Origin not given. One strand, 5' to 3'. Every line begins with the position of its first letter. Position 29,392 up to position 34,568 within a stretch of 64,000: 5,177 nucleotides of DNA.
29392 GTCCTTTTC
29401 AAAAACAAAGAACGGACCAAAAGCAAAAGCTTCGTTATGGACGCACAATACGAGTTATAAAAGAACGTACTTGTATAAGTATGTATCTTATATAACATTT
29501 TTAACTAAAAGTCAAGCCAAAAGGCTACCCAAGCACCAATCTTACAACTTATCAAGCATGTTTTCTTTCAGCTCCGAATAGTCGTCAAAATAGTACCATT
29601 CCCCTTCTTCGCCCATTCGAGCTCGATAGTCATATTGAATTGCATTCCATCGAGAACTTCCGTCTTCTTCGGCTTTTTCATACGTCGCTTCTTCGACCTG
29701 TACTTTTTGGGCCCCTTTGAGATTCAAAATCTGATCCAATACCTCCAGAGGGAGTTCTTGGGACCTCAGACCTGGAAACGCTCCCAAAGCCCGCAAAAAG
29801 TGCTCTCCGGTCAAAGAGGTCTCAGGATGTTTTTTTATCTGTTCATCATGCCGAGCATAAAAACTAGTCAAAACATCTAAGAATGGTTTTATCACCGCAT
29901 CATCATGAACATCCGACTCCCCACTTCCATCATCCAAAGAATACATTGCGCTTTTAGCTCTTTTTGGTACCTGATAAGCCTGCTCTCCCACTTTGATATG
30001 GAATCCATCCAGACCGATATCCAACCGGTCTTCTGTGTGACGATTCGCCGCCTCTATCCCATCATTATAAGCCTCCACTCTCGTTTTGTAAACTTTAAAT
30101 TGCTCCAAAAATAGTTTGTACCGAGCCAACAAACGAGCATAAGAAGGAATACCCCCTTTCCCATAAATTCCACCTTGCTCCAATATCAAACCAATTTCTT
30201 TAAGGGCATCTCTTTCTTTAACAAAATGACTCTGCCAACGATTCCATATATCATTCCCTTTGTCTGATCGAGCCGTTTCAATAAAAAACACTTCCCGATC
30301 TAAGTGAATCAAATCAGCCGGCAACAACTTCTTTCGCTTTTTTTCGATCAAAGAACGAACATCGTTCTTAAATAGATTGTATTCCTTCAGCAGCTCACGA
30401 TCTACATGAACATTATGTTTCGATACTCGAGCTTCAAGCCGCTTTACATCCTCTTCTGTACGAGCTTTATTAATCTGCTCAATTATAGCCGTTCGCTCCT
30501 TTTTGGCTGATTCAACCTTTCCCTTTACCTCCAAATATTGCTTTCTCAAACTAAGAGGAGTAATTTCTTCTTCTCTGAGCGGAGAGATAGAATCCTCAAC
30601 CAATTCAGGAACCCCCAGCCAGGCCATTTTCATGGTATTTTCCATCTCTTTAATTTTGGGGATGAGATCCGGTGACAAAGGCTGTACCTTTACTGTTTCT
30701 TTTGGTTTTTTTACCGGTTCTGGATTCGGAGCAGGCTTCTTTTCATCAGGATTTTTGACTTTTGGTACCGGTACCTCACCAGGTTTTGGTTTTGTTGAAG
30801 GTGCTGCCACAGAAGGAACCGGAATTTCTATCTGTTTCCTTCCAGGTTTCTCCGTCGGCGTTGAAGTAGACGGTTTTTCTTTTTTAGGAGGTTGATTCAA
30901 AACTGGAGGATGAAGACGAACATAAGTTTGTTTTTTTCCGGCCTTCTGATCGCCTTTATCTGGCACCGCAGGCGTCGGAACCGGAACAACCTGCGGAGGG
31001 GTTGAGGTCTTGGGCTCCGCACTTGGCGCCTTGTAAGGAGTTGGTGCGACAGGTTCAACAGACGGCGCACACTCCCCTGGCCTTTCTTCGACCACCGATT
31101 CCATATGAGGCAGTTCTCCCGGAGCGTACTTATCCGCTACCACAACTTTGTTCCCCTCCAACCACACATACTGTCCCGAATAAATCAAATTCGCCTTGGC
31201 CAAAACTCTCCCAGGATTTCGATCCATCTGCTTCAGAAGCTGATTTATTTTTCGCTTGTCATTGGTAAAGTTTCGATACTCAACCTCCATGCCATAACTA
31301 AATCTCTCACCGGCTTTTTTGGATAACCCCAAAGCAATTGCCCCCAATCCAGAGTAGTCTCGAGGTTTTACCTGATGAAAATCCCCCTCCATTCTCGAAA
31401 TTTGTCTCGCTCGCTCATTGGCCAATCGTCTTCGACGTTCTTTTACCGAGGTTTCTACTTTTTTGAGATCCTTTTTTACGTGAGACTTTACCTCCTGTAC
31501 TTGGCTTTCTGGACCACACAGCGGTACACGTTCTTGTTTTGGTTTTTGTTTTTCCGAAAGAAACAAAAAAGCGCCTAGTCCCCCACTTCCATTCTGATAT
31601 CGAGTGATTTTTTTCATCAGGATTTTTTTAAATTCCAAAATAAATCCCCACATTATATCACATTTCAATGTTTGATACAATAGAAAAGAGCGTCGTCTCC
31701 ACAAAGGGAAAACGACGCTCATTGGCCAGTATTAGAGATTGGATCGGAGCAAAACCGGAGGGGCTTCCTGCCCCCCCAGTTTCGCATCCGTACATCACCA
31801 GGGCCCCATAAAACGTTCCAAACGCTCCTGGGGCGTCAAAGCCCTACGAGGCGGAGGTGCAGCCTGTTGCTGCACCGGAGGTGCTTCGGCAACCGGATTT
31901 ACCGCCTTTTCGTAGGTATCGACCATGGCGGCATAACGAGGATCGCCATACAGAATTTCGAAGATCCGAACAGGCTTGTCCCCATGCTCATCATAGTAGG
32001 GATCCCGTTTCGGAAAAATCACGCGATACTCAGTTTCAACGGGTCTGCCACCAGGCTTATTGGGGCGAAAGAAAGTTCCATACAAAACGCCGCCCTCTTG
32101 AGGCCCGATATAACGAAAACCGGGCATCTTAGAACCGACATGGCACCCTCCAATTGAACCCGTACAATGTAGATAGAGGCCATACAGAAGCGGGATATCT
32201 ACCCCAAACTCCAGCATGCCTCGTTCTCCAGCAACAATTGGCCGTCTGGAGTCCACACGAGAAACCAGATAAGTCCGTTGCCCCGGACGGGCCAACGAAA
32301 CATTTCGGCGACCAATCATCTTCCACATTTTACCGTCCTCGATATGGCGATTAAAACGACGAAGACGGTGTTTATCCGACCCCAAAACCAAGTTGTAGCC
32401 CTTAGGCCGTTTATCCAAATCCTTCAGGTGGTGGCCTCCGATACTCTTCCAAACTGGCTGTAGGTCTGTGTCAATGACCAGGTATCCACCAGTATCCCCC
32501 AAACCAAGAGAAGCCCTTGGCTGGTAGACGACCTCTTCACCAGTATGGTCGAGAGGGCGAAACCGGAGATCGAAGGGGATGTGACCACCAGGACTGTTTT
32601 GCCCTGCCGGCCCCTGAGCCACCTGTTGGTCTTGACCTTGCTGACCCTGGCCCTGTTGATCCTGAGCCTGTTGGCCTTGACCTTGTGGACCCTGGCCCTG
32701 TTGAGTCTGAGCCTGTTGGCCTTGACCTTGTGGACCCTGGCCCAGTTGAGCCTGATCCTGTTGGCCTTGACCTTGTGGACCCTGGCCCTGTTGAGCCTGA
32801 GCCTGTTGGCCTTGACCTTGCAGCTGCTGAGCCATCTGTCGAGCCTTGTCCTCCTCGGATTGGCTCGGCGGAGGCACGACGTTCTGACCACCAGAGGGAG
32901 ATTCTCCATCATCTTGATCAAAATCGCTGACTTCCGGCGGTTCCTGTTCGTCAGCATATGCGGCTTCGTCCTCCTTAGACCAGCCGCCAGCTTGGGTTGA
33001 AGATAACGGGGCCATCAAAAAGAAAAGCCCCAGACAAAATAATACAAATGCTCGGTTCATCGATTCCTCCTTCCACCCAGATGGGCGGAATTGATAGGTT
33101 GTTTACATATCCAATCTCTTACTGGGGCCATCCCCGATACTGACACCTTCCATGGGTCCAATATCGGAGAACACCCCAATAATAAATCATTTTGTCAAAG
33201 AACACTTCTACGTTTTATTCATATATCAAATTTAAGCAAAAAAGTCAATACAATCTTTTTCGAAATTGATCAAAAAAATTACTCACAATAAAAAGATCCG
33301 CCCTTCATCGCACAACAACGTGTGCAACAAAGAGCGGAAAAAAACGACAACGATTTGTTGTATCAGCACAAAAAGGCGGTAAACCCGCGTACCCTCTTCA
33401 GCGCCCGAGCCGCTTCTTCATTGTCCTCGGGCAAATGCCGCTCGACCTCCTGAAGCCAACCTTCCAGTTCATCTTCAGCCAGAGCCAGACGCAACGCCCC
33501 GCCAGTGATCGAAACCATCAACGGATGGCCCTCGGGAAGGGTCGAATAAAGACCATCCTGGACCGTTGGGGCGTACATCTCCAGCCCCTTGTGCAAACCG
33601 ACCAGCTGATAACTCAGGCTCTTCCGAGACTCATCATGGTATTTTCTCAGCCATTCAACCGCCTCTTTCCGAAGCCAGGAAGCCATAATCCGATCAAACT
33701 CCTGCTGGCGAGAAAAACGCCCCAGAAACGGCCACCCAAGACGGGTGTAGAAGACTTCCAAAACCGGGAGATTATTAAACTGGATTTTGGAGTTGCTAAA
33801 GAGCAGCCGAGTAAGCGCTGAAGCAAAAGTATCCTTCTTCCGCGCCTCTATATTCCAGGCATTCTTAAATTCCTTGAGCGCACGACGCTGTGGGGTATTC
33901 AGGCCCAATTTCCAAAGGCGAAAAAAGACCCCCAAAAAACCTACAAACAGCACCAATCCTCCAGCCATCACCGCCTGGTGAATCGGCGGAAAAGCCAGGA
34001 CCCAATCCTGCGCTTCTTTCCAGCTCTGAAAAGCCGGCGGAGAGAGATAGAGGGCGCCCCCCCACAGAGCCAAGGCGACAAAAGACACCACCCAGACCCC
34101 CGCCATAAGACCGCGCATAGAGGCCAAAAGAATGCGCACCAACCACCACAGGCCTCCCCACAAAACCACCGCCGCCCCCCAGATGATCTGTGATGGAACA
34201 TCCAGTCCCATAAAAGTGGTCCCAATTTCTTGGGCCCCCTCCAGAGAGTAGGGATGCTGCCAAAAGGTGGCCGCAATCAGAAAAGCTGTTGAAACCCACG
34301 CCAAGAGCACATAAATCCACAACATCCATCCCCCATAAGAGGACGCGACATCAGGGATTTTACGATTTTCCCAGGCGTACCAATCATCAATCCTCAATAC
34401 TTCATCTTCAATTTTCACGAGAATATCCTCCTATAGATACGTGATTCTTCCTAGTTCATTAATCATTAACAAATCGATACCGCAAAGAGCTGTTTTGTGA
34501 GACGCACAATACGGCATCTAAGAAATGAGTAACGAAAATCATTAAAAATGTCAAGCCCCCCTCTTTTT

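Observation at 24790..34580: Compositionally foreign island of Shine-Dalgarno-led envelope/secreted-protein genes, in two blocks around one native-looking gene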

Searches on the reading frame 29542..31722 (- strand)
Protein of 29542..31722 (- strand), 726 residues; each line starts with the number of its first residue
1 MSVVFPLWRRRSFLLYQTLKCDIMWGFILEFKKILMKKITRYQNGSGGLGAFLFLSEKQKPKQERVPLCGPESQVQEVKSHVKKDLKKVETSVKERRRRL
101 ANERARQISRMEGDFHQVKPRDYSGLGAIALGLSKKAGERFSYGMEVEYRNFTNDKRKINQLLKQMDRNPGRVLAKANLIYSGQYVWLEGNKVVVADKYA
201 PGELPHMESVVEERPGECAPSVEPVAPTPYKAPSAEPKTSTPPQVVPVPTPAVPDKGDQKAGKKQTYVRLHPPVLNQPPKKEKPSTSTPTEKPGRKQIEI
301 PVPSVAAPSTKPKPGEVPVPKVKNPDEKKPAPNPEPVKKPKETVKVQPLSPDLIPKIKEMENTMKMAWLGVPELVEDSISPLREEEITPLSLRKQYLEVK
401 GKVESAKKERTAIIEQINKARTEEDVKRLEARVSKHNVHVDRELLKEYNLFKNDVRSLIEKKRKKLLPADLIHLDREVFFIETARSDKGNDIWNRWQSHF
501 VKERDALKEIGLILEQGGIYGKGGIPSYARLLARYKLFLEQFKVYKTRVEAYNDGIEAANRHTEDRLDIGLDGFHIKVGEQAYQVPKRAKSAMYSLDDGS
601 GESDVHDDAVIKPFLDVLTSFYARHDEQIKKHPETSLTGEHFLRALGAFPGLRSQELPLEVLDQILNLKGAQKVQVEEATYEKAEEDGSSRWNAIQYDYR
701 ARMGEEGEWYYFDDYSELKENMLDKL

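Call 4: search_protein_families(library=pfam, proteins=[window:29542-31722:-], max_evalue=0.1)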
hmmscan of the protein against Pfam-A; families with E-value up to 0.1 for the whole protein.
window:29542-31722:- (726 aa): 0 families

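Call 11: search_protein_families(library=ncbifam, proteins=[window:29542-31722:-], max_evalue=0.1)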
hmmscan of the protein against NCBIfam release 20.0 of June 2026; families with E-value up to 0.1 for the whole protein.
window:29542-31722:- (726 aa): 0 families

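Call 12: search_protein_families(library=phrogs, proteins=[window:29542-31722:-], max_evalue=0.1)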
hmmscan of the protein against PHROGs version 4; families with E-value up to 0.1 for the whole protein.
window:29542-31722:- (726 aa): 1 family
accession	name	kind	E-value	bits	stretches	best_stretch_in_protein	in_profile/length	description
phrog_19225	-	unknown function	0.084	14.2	0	535-559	24-48/59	-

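Call 76: search_solved_structures(query=window:29542-31653:-, max_evalue=1)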
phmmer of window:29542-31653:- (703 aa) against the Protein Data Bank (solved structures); distinct sequences matched with E-value up to 1: 2.
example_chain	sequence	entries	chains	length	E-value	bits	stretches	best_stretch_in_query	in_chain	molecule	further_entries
7o92_A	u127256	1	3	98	0.057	15.1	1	350-434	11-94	hypothetical protein UY81_C0065G0003 residues 18-54 from Candidatus Giovannonibacteria bac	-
2dbo_A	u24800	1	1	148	0.91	11.2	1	369-491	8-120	D-tyrosyl-tRNA(Tyr) deacylase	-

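Call 78: search_protein_families(library=padloc, proteins=[window:29542-31653:-], max_evalue=0.01)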
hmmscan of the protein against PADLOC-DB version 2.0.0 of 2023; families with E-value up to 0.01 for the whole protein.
window:29542-31653:- (703 aa): 0 families

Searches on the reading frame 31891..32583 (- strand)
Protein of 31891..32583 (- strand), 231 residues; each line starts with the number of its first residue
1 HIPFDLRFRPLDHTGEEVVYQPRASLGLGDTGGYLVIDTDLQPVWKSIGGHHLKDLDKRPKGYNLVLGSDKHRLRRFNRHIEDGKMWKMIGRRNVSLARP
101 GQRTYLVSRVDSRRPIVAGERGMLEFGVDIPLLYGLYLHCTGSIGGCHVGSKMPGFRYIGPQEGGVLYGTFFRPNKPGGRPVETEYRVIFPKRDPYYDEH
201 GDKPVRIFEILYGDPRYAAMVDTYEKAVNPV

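Call 55: predict_structure(protein=window:31891-32583:-)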
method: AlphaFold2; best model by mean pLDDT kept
length: 231 residues; sequences in the alignment: 1
mean_pLDDT: 33.7   pTM: 0.24
mean pLDDT of the five models: 33.7, 31.3, 30.2, 29.8, 29.4
residues with pLDDT >= 90: 0; 70-90: 0; 50-70: 0; < 50: 231
segments of 3 or more residues with pLDDT < 50: 1-231
pLDDT, mean of each block of 10 residues (from residue 1): 38 37 39 38 28 32 28 31 27 28 29 26 31 41 39 43 40 41 40 34 32 30 26 24
secondary structure, 60 per line:
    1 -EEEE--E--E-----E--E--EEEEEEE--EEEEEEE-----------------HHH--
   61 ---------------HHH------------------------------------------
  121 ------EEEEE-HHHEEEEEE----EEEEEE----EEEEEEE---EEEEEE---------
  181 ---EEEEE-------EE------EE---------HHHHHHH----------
elements in order: E2-5 E23-29 E32-38 E127-131 E136-141 E146-151 E156-162 E166-171 E184-188 H215-221

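Call 75: search_solved_structures(query=window:31891-32583:-, max_evalue=1)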
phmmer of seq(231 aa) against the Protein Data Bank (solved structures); distinct sequences matched with E-value up to 1: 3.
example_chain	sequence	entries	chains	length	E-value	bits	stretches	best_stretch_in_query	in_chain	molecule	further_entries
7xjw_A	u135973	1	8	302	0.67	13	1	113-163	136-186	ORF1a polyprotein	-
4gij_A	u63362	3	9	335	0.88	12.6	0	96-152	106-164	Pseudouridine-5'-phosphate glycosidase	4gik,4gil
4gim_A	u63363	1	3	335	0.89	12.6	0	96-152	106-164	Pseudouridine-5'-phosphate glycosidase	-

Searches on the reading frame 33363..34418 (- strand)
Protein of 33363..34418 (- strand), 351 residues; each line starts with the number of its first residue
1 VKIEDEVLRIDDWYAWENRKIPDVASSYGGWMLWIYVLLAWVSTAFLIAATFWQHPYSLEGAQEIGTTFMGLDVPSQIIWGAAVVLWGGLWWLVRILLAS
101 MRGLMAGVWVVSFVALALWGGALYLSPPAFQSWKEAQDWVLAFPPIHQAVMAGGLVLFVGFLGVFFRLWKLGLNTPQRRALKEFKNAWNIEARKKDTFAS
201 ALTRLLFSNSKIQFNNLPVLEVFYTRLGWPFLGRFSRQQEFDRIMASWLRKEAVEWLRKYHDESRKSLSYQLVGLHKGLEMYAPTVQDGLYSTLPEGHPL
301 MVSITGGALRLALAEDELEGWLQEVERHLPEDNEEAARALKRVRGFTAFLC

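Call 4: search_protein_families(library=pfam, proteins=[window:33363-34418:-], max_evalue=0.1)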
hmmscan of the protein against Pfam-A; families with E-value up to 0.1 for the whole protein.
window:33363-34418:- (351 aa): 1 family
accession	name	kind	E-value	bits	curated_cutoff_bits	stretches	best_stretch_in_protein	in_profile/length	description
PF16188.10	Peptidase_M24_C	-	0.048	14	28.9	1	244-272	18-46/63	C-terminal region of peptidase_M24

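Call 11: search_protein_families(library=ncbifam, proteins=[window:33363-34418:-], max_evalue=0.1)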
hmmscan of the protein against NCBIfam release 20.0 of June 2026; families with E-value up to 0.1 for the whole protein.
window:33363-34418:- (351 aa): 0 families

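Call 12: search_protein_families(library=phrogs, proteins=[window:33363-34418:-], max_evalue=0.1)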
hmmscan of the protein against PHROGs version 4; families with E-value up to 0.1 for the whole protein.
window:33363-34418:- (351 aa): 1 family
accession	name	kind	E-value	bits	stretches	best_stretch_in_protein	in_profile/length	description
phrog_10162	-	unknown function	0.037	15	1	130-161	19-49/66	-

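Call 66: find_encoding_contigs(protein=window:33363-34418:-, flank=10000, max_places=6)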
Protein window:33363-34418:- (351 aa): 3 contigs read that carry it; 1 place shown.
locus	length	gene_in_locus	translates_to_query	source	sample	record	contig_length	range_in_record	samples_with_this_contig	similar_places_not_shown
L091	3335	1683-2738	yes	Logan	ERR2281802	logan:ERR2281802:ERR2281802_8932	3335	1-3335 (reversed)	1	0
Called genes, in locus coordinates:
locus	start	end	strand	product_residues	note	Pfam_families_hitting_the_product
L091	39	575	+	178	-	PF12666:PrgI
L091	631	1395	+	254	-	PF26593:TraC-like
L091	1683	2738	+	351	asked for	-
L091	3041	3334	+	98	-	?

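Call 74: search_solved_structures(query=window:33363-34418:-, max_evalue=1)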
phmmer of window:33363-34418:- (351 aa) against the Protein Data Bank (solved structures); distinct sequences matched with E-value up to 1: 1.
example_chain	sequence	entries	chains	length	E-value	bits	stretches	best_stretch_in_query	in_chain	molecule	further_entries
7vqm_A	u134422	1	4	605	0.19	13.9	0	284-349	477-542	GH2 beta-galacturonate AqGalA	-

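Call 78: search_protein_families(library=padloc, proteins=[window:33363-34418:-], max_evalue=0.01)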
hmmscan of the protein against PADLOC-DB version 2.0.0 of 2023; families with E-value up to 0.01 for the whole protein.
window:33363-34418:- (351 aa): 0 families

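Call 85: find_related_loci(query=window:33363-34418:-, collection=viral_contigs, flank=5000)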
Query window:33363-34418:- (351 aa) in viral_contigs; peptide patterns used: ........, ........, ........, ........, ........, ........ (x = any residue, [..] = any of these).
2 stretches matched a pattern, but none encodes a relative of the query by tblastn (E <= 1e-3).
